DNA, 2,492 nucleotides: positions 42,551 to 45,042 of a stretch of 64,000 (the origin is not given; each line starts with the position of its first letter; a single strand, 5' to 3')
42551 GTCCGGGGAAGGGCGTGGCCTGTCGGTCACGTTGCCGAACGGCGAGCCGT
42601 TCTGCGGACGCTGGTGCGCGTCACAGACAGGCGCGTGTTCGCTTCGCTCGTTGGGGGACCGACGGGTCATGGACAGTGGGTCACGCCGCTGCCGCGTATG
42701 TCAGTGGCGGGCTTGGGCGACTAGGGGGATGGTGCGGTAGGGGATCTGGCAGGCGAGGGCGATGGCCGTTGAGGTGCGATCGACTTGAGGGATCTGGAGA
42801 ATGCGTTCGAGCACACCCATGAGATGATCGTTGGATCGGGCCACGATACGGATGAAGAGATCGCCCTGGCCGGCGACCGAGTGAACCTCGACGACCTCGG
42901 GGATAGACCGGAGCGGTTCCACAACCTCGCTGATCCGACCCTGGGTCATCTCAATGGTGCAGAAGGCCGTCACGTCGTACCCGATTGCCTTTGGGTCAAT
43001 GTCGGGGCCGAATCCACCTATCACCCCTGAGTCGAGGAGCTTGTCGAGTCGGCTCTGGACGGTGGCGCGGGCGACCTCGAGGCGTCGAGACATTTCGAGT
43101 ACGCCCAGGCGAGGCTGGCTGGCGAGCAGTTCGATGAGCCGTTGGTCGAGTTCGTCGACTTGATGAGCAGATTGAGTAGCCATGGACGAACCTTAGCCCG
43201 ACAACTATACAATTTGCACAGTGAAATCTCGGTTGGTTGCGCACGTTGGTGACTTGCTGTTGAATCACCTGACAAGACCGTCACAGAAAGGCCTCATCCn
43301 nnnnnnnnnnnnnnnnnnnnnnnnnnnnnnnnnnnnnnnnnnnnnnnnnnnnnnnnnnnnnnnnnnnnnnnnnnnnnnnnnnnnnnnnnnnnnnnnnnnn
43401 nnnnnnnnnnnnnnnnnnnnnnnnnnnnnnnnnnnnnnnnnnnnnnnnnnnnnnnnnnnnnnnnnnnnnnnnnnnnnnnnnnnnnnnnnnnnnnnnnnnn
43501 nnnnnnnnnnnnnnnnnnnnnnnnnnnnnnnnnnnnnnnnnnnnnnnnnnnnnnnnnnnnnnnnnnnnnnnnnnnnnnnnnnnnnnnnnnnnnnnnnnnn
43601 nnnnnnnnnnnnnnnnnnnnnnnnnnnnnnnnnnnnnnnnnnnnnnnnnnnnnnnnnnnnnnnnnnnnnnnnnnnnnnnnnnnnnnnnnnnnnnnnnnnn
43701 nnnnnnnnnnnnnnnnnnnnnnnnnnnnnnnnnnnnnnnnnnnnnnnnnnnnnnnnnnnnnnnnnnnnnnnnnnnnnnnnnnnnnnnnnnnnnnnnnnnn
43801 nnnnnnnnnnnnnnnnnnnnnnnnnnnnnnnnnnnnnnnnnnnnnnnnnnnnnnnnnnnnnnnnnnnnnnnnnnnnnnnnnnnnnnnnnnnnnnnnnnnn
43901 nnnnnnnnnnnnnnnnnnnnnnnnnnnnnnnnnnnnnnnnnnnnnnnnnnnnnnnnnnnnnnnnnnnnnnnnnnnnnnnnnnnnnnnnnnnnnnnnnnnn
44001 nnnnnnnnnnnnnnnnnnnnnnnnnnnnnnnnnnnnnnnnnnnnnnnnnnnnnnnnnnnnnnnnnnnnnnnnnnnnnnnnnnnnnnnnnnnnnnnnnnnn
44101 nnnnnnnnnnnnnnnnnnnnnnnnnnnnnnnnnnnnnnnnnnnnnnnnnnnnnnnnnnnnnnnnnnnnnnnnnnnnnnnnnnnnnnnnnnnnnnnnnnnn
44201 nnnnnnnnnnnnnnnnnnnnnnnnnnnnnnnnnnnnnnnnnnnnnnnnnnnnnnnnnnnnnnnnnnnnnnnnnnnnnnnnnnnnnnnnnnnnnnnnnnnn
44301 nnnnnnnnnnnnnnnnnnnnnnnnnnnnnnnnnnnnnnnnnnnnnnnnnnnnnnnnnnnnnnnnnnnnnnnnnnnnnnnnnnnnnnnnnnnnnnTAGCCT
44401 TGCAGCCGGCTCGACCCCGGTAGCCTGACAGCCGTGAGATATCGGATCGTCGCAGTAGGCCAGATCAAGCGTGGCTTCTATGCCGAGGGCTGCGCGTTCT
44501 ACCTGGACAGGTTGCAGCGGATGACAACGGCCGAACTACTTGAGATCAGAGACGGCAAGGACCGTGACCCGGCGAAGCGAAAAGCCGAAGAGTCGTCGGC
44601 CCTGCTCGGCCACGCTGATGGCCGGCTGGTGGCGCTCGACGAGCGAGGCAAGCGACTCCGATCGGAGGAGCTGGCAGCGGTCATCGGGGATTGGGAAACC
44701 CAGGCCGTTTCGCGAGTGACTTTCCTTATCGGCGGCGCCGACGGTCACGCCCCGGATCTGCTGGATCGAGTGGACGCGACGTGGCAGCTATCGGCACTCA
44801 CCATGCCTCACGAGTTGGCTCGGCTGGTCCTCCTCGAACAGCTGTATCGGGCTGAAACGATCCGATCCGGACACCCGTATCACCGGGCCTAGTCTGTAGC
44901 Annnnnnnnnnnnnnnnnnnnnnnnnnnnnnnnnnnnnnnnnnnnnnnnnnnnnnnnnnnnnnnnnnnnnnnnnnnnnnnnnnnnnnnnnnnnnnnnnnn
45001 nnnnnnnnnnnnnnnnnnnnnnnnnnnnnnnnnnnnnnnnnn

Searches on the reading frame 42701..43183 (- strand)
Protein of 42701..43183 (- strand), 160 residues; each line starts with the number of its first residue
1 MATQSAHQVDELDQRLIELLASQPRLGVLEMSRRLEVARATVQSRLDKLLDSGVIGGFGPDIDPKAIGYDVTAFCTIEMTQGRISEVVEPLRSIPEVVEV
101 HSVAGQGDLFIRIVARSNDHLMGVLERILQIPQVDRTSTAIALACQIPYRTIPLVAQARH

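Call 45: search_protein_families(library=pfam, proteins=[window:42701-43183:-], max_evalue=0.001)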
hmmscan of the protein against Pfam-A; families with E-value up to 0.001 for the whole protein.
window:42701-43183:- (160 aa): 4 families
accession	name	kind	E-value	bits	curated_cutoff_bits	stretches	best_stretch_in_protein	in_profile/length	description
PF01037.27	AsnC_trans_reg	-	9.6e-17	61.1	25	1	76-143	2-71/73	Lrp/AsnC ligand binding domain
PF13404.12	HTH_AsnC-type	-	1.4e-08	34.9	27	1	10-49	2-41/42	AsnC-type helix-turn-helix domain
PF13412.12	HTH_24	-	6.7e-08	32.4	21.9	1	10-55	2-47/48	Winged helix-turn-helix DNA-binding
PF22482.2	AsnC_trans_reg_3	-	0.00099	19.6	24.4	0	83-141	23-81/95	PF0864 C-terminal dimeric alpha+beta barrel domain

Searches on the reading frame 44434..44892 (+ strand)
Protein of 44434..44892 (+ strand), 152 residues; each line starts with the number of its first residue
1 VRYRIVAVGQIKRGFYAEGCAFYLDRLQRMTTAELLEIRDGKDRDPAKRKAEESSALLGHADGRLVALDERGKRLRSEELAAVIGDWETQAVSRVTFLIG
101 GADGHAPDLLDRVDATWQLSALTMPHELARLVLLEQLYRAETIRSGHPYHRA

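Call 45: search_protein_families(library=pfam, proteins=[window:44434-44892:+], max_evalue=0.001)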
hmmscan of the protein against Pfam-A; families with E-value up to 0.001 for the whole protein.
window:44434-44892:+ (152 aa): 1 family
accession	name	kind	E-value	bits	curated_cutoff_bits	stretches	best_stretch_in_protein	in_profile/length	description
PF02590.22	SPOUT_MTase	-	2.5e-46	157.9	27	1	1-150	1-154/154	Predicted SPOUT methyltransferase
